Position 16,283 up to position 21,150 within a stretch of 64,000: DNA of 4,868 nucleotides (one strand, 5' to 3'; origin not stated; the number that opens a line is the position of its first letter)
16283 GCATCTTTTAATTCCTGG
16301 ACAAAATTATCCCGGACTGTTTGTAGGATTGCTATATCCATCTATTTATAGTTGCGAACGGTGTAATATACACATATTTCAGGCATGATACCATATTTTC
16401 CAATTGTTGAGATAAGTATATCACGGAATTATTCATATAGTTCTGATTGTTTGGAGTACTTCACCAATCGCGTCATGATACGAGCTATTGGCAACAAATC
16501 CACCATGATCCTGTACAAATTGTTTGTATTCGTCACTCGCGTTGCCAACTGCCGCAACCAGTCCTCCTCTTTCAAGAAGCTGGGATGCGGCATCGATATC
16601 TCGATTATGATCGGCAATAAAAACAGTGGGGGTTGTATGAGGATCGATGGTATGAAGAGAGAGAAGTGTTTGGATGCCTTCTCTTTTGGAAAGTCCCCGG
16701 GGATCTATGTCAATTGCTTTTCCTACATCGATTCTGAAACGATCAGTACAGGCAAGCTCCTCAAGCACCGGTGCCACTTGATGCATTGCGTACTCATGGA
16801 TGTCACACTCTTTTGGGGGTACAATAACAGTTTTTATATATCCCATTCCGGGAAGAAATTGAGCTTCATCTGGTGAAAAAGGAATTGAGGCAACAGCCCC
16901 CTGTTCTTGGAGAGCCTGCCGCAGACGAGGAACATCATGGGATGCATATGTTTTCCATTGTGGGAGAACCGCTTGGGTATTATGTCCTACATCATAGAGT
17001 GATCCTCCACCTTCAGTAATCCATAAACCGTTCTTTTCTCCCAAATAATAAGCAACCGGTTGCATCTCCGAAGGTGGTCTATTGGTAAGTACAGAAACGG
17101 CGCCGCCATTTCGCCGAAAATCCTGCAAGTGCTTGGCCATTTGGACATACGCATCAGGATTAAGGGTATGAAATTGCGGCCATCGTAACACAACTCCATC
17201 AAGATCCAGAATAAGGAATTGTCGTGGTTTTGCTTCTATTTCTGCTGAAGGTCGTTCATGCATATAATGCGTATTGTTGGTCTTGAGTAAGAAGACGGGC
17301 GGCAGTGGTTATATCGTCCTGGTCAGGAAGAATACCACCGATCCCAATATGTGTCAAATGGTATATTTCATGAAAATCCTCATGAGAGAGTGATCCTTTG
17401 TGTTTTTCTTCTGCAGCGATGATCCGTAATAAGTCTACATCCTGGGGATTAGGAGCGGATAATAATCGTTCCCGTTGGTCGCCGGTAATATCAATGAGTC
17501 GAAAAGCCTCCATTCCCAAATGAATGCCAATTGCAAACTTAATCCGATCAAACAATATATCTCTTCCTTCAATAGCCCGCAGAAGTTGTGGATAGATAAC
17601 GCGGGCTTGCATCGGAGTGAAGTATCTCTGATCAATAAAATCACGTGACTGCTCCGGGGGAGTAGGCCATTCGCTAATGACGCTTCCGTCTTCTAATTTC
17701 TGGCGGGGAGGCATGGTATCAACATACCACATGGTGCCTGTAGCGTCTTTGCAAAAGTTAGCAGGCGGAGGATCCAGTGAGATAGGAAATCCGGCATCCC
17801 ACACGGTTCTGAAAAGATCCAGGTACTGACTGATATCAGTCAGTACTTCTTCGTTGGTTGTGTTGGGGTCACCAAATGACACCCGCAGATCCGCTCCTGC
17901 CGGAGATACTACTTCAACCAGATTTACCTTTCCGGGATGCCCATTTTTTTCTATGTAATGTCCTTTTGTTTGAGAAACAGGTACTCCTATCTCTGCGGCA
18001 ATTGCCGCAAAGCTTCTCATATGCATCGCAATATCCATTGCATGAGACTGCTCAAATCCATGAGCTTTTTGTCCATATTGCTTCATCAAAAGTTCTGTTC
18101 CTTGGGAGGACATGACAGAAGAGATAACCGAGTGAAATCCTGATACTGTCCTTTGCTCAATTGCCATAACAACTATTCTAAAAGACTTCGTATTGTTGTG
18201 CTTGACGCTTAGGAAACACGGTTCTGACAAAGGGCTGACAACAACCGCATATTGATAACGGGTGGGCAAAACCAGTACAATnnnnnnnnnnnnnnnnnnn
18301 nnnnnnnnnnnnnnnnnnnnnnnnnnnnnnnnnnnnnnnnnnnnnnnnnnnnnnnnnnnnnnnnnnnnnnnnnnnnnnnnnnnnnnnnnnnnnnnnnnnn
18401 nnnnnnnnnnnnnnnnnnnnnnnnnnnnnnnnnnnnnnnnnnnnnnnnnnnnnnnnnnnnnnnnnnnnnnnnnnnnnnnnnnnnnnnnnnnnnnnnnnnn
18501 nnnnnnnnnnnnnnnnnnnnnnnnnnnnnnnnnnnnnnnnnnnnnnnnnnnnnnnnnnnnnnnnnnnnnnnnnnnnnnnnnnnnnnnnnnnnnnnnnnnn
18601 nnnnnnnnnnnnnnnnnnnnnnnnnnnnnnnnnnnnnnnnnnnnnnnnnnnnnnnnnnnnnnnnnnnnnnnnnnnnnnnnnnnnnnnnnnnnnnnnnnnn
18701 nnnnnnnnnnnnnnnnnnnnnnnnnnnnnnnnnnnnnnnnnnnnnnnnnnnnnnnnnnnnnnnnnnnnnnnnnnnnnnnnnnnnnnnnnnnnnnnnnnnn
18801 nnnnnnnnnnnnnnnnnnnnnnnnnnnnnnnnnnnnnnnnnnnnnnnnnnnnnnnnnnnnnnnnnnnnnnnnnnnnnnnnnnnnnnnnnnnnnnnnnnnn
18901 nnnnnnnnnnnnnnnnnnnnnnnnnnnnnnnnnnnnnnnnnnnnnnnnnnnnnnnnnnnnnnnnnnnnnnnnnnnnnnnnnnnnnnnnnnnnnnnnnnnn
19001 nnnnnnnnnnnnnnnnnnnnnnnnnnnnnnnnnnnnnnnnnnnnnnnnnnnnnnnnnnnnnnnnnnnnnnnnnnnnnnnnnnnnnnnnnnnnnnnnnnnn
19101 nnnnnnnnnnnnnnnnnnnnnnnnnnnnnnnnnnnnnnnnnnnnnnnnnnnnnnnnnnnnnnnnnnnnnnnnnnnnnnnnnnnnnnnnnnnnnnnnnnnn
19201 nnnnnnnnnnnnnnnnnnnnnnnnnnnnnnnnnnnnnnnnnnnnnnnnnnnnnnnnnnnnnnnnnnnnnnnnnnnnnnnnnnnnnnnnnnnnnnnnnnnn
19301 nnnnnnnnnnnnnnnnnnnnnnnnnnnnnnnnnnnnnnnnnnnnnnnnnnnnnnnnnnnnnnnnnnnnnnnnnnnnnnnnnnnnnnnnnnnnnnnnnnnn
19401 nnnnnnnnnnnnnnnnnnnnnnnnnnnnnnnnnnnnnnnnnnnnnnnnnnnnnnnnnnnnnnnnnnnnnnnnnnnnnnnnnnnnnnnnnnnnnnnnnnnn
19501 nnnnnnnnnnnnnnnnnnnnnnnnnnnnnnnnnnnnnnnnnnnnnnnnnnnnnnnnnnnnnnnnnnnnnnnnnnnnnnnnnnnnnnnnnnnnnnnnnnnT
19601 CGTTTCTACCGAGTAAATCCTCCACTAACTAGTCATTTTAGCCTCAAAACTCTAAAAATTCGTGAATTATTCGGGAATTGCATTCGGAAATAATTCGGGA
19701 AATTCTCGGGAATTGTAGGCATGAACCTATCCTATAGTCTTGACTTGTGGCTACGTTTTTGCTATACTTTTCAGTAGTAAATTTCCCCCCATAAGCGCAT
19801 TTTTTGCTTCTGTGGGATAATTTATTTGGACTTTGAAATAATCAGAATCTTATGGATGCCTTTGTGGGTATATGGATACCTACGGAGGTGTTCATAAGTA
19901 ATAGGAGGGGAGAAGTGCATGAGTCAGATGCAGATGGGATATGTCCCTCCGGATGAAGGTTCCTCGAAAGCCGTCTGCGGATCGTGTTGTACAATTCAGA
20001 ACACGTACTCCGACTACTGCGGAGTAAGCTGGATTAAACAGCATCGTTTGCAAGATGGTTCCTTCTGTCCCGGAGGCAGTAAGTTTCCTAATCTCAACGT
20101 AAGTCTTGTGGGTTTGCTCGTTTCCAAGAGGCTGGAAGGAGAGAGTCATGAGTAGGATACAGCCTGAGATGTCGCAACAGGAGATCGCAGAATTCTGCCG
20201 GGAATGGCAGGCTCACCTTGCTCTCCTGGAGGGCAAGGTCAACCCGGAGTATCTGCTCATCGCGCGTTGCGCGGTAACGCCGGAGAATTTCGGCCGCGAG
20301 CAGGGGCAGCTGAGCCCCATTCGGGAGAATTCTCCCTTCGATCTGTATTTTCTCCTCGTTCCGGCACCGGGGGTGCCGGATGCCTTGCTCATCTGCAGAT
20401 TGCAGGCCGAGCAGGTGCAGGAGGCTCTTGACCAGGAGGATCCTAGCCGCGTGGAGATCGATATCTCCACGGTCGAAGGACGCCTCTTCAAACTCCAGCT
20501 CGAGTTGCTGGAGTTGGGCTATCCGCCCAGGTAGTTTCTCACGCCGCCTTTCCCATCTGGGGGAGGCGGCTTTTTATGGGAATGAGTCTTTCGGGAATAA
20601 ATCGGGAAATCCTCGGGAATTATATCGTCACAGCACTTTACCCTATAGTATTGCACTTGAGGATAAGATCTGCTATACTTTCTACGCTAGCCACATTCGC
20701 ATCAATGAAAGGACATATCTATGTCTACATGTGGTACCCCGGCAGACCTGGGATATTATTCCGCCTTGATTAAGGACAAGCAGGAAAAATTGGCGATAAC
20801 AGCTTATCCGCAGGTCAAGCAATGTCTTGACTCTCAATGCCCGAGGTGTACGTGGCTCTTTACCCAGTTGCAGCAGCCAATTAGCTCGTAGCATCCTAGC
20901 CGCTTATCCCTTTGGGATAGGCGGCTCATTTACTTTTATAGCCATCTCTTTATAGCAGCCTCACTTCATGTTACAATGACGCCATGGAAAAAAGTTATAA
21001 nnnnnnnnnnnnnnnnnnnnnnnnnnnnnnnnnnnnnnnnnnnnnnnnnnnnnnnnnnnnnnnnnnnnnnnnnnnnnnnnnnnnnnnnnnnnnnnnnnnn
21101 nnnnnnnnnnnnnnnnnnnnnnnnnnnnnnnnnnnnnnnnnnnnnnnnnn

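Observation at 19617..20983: Tandem regulator-controlled cassettes: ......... operator arrays, consensus promoters and GC-rich Cys-peptide genes downstream of an NTPase-wHTH regulator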

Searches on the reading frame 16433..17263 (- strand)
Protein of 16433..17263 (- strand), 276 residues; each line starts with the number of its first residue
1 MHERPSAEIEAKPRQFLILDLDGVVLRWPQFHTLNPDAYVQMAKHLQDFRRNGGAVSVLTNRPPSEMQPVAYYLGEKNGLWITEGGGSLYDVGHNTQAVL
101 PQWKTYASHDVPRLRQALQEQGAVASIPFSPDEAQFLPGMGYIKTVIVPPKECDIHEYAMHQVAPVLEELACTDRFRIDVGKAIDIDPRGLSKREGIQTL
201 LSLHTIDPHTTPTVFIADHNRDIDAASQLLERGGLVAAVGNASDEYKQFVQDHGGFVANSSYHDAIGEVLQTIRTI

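Call 11: search_protein_families(library=pfam, proteins=[window:16433-17263:-], max_evalue=0.1)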
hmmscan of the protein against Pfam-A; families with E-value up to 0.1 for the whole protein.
window:16433-17263:- (276 aa): 3 families
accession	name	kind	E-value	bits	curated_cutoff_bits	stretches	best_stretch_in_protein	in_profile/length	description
PF08282.18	Hydrolase_3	-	6.3e-07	29.8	20.9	1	181-269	176-254/255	haloacid dehalogenase-like hydrolase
PF05116.19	S6PP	-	0.00068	19.7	20.3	1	158-269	131-241/247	Sucrose-6F-phosphate phosphohydrolase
PF13344.12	Hydrolase_6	-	0.042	14.3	27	1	18-81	2-57/101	Haloacid dehalogenase-like hydrolase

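Call 12: search_protein_families(library=ncbifam, proteins=[window:16433-17263:-], max_evalue=0.1)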
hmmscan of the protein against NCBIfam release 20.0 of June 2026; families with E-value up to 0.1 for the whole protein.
window:16433-17263:- (276 aa): 5 families
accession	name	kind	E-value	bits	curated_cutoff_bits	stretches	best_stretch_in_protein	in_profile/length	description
TIGR00099.1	Cof-subfamily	subfamily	1.9e-06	27.7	137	1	17-95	2-72/256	Cof-type HAD-IIB family hydrolase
TIGR01482.1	SPP-subfamily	subfamily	1.1e-05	25.1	107.15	1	55-273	33-224/225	sucrose-phosphate phosphatase subfamily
NF002245.0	PRK01158.1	equivalog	3.2e-05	23.3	198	1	162-274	128-229/233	phosphoglycolate phosphatase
TIGR01484.1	HAD-SF-IIB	subfamily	0.0027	17.8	41.8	1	32-92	8-78/221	HAD-IIB family hydrolase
TIGR01485.1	SPP_plant-cyano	equivalog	0.026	14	183.65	1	160-258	135-231/249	sucrose-phosphate phosphatase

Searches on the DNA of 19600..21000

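Call 13: search_rna_families(source=window, start=19600, end=21000, threshold=evalue, max_evalue=10)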
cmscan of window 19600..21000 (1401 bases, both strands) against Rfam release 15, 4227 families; matches with E-value up to 10: 8.
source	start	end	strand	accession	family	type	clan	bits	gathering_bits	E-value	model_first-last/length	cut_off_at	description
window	19604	19771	+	RF00025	Telomerase-cil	Gene;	CL00004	19.8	52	2.9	1-165/165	no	Ciliate telomerase RNA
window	20347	20428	-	RF03147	RAGATH-10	Gene; sRNA;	-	16.9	41.2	4.5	1-82/82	no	RAGATH-10 RNA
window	20175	20275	+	RF01721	Pseudomon-groES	Cis-reg;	-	15.7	50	5.4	1-111/111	no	Pseudomon-groES RNA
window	20469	20576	+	RF02232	sX13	Gene; sRNA;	-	15.4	50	4.4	1-115/115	no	Xanthomonadaceae sRNA sX13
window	20711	20813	-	RF03069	malK-I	Cis-reg;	-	15.1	60.3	7.7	1-181/181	no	malK-I RNA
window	20818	20932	+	RF02883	BcKCsr2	Gene; sRNA;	-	14.6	40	2.1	1-129/129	no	Burkholderia sRNA 2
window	20391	20492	+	RF00056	SNORA71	Gene; snRNA; snoRNA; HACA-box;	-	14.6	60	8.4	1-134/134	no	Small nucleolar RNA SNORA71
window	20476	20577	+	RF02883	BcKCsr2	Gene; sRNA;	-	14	40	3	1-129/129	no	Burkholderia sRNA 2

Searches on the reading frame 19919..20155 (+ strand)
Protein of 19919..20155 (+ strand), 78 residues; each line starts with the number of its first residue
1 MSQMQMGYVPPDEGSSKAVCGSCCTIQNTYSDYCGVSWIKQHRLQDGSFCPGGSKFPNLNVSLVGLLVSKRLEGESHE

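Call 11: search_protein_families(library=pfam, proteins=[window:19919-20155:+], max_evalue=0.1)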
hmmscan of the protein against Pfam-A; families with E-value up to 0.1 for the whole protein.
window:19919-20155:+ (78 aa): 0 families

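Call 12: search_protein_families(library=ncbifam, proteins=[window:19919-20155:+], max_evalue=0.1)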
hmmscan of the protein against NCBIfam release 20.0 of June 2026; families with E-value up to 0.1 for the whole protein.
window:19919-20155:+ (78 aa): 0 families

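Call 41: search_protein_families(library=phrogs, proteins=[window:19919-20155:+], max_evalue=0.1)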
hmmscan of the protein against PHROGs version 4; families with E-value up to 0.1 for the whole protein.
window:19919-20155:+ (78 aa): 0 families

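Call 42: search_protein_families(library=padloc, proteins=[window:19919-20155:+], max_evalue=0.1)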
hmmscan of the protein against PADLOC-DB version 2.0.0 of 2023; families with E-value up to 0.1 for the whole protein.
window:19919-20155:+ (78 aa): 0 families

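Call 55: find_homologous_proteins(query=A3, max_evalue=10)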
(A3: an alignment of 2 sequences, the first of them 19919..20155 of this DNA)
Query A3 (2 sequences) (78 aa, profile of the alignment): 2 proteins with E <= 10 among 2 candidates.
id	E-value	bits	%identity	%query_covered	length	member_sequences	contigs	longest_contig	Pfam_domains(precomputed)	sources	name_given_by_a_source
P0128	3.8e-42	160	100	100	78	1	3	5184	-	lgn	-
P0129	7.7e-32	127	33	55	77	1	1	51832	-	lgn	-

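Call 96: search_solved_structures(query=A3, max_evalue=5)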
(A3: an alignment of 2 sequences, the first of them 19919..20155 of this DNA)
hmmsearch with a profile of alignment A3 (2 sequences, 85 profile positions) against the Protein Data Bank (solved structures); distinct sequences matched with E-value up to 5: 8.
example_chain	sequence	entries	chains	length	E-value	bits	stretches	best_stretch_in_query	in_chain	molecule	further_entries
4ue5_E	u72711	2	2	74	0.42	13.8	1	37-57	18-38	SRP9 | Signal recognition particle 9 kDa protein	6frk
7obr_w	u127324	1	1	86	0.49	13.6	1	37-57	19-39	Signal recognition particle 9 kDa protein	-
3jaj_S1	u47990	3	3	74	0.89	12.7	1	37-57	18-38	SRP9 | Signal recognition particle 9 kDa protein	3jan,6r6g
1e8o_A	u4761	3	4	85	0.98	12.6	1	37-57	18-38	SIGNAL RECOGNITION PARTICLE 9 KDA PROTEIN | SRP9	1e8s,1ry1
4uyj_A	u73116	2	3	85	0.99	12.6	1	37-57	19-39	SIGNAL RECOGNITION PARTICLE 9 KDA PROTEIN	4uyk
7nfx_w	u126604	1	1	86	1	12.6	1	37-57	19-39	Signal recognition particle 9 kDa protein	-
5aox_A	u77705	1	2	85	1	12.5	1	37-57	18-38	SIGNAL RECOGNITION PARTICLE 9 KDA PROTEIN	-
19hc_A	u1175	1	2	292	1.4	12.1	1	27-52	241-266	PROTEIN (NINE-HAEM CYTOCHROME C)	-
